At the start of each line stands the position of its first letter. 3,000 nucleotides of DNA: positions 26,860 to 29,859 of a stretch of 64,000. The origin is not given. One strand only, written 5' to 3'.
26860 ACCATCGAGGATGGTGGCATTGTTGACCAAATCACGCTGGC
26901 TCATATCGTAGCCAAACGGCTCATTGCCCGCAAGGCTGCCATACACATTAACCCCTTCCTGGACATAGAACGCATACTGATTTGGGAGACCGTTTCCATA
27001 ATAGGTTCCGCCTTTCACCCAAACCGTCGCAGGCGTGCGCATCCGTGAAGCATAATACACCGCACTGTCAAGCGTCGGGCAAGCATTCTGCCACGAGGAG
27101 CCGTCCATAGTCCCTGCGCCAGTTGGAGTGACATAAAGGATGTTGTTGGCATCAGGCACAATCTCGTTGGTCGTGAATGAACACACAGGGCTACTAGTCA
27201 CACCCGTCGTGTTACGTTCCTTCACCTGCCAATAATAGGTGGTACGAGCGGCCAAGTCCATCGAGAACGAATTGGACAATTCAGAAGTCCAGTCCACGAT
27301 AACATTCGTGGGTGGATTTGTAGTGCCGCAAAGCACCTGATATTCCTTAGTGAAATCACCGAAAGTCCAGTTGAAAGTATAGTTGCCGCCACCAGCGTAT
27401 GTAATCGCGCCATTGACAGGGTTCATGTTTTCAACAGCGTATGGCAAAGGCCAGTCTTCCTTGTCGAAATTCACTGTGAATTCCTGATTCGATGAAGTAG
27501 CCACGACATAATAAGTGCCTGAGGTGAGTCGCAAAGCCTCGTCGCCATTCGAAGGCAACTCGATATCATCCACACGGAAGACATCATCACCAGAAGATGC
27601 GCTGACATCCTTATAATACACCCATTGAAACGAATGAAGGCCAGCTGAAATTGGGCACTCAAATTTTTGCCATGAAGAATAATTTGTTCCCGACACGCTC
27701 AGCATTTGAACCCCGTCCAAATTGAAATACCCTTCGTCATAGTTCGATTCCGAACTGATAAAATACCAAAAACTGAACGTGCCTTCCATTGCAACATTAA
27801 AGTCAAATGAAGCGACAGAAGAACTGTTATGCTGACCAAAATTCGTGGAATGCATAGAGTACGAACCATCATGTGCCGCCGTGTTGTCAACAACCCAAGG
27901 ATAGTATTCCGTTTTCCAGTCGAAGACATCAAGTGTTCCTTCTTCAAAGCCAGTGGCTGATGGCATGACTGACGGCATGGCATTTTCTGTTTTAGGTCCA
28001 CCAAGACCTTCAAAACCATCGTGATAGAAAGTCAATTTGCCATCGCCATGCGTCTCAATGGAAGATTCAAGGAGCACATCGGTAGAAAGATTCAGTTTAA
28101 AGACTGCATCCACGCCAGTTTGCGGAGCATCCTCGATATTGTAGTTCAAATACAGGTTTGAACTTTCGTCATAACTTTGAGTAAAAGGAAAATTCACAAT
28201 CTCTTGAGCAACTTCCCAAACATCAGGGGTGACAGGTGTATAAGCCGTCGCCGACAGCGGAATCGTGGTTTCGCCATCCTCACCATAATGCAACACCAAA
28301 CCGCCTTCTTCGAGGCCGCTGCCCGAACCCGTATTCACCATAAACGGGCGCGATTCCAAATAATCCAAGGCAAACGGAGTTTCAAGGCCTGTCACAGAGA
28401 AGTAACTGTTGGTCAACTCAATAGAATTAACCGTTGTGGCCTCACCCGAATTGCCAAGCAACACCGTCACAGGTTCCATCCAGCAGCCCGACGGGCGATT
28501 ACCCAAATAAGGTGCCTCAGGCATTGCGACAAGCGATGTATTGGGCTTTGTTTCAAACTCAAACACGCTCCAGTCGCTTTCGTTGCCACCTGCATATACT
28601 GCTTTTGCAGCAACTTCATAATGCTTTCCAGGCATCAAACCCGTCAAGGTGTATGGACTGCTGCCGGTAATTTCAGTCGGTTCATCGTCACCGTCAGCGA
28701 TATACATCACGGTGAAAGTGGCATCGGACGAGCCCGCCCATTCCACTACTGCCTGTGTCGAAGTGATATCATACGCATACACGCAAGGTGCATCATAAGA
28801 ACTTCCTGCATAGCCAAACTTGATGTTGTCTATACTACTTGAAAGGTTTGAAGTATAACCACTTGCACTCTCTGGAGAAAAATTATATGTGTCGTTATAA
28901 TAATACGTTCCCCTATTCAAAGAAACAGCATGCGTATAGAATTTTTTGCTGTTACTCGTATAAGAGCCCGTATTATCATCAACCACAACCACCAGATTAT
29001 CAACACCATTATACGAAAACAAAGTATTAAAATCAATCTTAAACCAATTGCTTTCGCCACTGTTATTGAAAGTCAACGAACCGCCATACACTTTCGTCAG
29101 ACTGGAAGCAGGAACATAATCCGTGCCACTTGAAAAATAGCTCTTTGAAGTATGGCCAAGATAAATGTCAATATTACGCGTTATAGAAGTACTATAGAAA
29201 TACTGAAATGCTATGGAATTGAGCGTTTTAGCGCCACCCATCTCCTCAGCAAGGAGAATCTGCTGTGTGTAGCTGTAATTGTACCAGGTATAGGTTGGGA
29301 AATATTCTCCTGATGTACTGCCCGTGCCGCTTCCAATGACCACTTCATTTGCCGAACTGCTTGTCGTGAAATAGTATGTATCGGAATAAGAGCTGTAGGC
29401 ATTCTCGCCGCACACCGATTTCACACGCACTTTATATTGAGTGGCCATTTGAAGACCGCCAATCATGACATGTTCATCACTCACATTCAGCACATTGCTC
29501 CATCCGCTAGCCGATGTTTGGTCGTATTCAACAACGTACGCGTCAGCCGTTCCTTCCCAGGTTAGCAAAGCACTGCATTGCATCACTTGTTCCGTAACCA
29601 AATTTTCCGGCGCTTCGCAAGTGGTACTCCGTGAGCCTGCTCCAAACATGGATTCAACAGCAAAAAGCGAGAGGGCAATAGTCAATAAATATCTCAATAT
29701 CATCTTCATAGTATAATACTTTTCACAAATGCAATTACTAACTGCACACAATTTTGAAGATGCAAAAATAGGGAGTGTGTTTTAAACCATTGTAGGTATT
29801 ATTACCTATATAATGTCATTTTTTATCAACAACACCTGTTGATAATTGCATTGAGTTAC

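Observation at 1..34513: A 34-kb co-directional locus: T9SS-cargo repeat protein, TPR sensor kinase and NarL-type regulator, followed by a 28-kb gene and then two unknown secreted proteins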

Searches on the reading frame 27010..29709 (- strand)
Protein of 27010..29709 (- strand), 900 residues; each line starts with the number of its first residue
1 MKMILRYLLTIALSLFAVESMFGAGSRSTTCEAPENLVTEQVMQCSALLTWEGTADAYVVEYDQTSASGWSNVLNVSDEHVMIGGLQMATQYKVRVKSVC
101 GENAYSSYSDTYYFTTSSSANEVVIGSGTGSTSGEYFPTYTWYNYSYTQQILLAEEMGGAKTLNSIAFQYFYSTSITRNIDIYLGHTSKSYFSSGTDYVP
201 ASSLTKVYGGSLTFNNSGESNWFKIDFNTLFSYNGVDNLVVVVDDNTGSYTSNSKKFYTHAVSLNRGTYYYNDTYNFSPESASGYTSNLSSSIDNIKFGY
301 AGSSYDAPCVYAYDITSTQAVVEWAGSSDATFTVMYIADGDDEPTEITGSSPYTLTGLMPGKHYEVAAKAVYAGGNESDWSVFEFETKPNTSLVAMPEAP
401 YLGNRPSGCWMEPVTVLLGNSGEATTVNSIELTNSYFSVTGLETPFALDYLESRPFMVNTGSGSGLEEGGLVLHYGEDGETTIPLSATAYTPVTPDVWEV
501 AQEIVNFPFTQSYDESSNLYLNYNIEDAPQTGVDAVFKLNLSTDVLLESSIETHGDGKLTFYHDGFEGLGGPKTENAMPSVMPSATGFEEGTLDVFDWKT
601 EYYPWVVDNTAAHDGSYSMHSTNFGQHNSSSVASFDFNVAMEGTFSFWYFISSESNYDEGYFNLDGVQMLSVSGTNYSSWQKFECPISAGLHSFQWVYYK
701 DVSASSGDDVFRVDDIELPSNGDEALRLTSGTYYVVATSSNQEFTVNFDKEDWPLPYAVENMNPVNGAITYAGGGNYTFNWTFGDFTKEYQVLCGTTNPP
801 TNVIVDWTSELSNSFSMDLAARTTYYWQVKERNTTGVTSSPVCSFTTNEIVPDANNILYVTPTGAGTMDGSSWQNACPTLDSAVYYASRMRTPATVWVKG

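Call 19: search_protein_families(library=pfam, proteins=[window:27010-29709:-], max_evalue=1)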
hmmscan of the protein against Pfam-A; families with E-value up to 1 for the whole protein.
window:27010-29709:- (900 aa): 5 families
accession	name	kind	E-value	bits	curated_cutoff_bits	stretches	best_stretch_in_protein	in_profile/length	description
PF00041.27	fn3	-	9.7e-15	55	25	2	33-103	2-73/84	Fibronectin type III domain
PF25059.1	FN3_DSCAM-DSCAML_C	-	3.6e-08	34.1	39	1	57-119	22-82/89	DSCAM/DSCAML C-terminal Fn3-like domain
PF25788.1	Ig_Rha78A_N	-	0.00059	20.5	27.4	0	817-847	69-101/105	Rha78A-like, N-terminal immunoglobulin domain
PF00629.30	MAM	-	0.0023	18.2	26.4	1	587-719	10-153/158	MAM domain, meprin/A5/mu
PF09294.16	Interfer-bind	-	0.07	13.8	21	0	57-111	43-98/104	Interferon-alpha/beta receptor, fibronectin type III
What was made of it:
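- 27142..29709 (-): Giant residues 1-856: signal peptide and "head". The head contains FN3 domains, a ~200-aa "X" domain (motif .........) and a MAM/cleaved-adhesin-like beta-sandwich. Pfam gives fn3 at 55 bits and MAM at E=0.0023 (call 19).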

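Call 28: find_homologous_proteins(query=window:27142-29709:-)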
Query window:27142-29709:- (856 aa): 29 proteins with E <= 0.001 among 8000 candidates.
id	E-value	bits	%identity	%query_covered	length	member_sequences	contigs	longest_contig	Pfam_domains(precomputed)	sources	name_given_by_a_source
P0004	4.8e-73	265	39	36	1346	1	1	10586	PF21605.4,PF25059.2,PF00041.28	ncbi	ncbi:MAG: hypothetical protein CVU04_04410, partial [Bacteroidetes bacterium HGW-Bacteroidetes-20]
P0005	7.0e-70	255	35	36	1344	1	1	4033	PF25059.2,PF00041.28,PF16656.12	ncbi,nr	ncbi:MAG: fibronectin type III domain-containing protein, partial [Bacteroidales bacterium]|nr:fibro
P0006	1.8e-69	253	30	42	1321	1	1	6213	PF25059.2,PF00041.28,PF16656.12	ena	-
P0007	2.5e-68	249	34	29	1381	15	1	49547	PF07675.19,PF00041.28,PF16656.12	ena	-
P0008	1.7e-54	204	34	41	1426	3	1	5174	PF28033.1,PF10365.16,PF25059.2,PF23376.2,PF25788.3,PF07675.19,PF00041.28,PF16656.12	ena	-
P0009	3.1e-52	196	43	34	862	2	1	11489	-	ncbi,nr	ncbi:MAG: hypothetical protein II981_02450, partial [Bacteroidales bacterium]|nr:hypothetical protei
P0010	3.1e-50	190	42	34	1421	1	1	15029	PF13229.13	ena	-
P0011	7.8e-50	188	41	34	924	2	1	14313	-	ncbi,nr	ncbi:MAG: right-handed parallel beta-helix repeat-containing protein, partial [Bacteroidales bacteri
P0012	3.4e-49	186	41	34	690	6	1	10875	-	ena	-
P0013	5.7e-48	182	44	27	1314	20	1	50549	PF13620.13,PF00041.28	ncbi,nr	ncbi:MAG: fibronectin type III domain-containing protein [Bacteroidales bacterium]|nr:fibronectin ty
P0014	8.2e-47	178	40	20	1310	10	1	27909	PF13306.13,PF18998.7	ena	-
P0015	3.0e-39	153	35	39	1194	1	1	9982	PF25059.2,PF23376.2,PF00041.28,PF16656.12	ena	-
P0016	2.1e-35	141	34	27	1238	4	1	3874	PF25059.2,PF18962.8,PF21466.4,PF16893.12,PF00041.28,PF16656.12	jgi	jgi:hypothetical protein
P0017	2.3e-35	140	35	23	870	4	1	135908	PF18962.8,PF18998.7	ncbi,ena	-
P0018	5.6e-30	123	36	31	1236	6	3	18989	PF08126.17,PF00404.25,PF07705.18,PF03785.21,PF01364.25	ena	-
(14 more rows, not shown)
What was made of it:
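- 27142..29709 (-): Homologues of this part carry Cleaved_Adhesin or Peptidase_C25 domains, or are named choice-of-anchor J by their source (call 28).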

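Call 29: find_encoding_contigs(protein=P0010, flank=10000, max_places=2)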
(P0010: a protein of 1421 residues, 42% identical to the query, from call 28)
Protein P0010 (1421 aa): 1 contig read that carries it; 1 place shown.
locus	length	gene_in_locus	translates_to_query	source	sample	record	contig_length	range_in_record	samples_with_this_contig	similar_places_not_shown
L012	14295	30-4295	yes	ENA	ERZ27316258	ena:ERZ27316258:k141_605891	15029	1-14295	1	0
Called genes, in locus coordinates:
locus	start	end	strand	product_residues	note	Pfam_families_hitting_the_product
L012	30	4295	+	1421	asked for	PF13229:Beta_helix (faint)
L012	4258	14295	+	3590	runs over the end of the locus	?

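Call 30: find_encoding_contigs(protein=P0011, flank=10000, max_places=2)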
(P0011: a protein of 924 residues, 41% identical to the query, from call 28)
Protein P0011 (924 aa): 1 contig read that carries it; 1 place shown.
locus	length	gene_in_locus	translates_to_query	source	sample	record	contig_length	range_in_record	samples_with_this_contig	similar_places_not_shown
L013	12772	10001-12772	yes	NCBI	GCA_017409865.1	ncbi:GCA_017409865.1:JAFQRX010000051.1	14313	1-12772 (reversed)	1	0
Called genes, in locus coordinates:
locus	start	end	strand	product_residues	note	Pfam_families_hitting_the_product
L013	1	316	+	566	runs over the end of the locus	PF07837:FTCD_N, PF02971:FTCD, PF04961:FTCD_C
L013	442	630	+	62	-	PF00471:Ribosomal_L33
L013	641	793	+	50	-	PF14128:DUF4295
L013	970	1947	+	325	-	PF02881:SRP54_N, PF00448:SRP54, PF13604:AAA_30 (weak)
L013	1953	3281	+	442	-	PF00919:UPF0004, PF04055:Radical_SAM, PF18693:TRAM_2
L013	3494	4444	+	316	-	PF04018:VCA0040-like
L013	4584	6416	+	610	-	PF00515:TPR_1 (faint), PF07719:TPR_2 (faint), PF13181:TPR_8 (faint), PF13374:TPR_10 (faint), PF13424:TPR_12 (weak), PF00512:HisKA (faint), PF02518:HATPase_c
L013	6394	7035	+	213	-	PF00072:Response_reg, PF00196:GerE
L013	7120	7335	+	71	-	PF13173:AAA_14 (weak)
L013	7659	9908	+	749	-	PF18962:Por_Secre_tail (weak)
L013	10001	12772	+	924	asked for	?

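Call 31: find_encoding_contigs(protein=P0009, flank=10000, max_places=2)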
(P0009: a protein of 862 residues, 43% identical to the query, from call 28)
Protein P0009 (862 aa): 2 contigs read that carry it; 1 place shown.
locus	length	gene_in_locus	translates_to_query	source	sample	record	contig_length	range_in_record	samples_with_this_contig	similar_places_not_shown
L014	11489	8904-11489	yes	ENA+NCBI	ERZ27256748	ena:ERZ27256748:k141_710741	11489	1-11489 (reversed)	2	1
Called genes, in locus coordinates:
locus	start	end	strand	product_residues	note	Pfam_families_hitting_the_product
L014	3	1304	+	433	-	PF00919:UPF0004, PF04055:Radical_SAM, PF18693:TRAM_2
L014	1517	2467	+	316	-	PF04018:VCA0040-like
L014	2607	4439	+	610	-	PF00515:TPR_1 (faint), PF07719:TPR_2 (faint), PF13176:TPR_7 (faint), PF13181:TPR_8 (faint), PF13374:TPR_10 (faint), PF13424:TPR_12 (weak), PF00512:HisKA (faint), PF02518:HATPase_c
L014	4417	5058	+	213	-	PF00072:Response_reg, PF00196:GerE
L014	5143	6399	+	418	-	PF13173:AAA_14, PF13635:DUF4143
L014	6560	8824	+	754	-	-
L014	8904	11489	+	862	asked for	?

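Call 62: search_protein_families(library=ncbifam, proteins=[window:27142-29709:-, L014:6560-8821:+], max_evalue=0.1)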
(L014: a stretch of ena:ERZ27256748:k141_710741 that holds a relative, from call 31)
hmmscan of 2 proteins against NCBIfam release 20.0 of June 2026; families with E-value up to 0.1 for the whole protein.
window:27142-29709:- (856 aa): 1 family
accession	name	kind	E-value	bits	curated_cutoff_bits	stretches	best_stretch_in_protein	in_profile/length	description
NF045522.1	MXAN_2561_fam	equivalog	0.004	16.7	150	1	288-382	152-252/304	MXAN_2561 family MXYO-CTERM-anchored protein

L014:6560-8821:+ (754 aa): 1 family
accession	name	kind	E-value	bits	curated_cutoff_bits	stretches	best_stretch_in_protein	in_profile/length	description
TIGR04183.1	Por_Secre_tail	domain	2.3e-06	27.5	23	1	690-752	13-71/72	T9SS type A sorting domain-containing protein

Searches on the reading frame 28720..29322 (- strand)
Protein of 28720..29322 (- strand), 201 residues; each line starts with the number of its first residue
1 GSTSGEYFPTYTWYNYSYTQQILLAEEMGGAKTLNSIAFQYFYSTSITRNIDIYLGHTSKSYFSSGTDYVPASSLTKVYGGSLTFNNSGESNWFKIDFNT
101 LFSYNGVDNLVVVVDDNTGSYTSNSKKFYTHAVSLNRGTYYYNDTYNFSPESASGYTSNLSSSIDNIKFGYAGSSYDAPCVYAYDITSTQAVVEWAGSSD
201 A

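Call 95: find_related_loci(query=A9, collection=metagenome_contigs, flank=10000)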
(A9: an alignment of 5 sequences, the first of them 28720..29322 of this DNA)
Query A9 (201 aa) in metagenome_contigs; peptide patterns used: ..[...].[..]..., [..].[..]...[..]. (x = any residue, [..] = any of these).
443 stretches matched a pattern; 38 encode a relative of the query (tblastn E <= 1e-3); 37 distinct loci.
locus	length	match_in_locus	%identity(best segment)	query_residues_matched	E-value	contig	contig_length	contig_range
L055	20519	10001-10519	47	2-183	8e-45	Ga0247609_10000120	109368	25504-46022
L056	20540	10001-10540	48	2-181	1e-43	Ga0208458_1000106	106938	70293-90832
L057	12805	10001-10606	44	2-195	3e-41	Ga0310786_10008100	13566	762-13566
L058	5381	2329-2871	46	1-175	4e-41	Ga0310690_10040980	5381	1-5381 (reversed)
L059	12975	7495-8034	45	2-175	1e-40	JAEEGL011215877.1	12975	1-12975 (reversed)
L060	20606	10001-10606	42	2-195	5e-40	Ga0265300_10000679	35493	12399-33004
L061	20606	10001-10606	42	2-195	5e-40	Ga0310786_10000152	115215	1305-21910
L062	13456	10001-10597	41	1-196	5e-41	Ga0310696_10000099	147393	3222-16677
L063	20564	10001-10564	40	2-191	2e-38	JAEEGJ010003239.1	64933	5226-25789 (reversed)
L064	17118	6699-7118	50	2-144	9e-37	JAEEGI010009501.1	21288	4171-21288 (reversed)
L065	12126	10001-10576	44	5-201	7e-37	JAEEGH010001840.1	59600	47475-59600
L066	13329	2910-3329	49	2-144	1e-36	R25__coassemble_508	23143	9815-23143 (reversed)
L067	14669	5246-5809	40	2-191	2e-38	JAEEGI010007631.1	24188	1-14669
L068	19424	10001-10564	40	2-191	2e-38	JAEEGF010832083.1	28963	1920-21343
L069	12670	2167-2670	47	3-169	1e-43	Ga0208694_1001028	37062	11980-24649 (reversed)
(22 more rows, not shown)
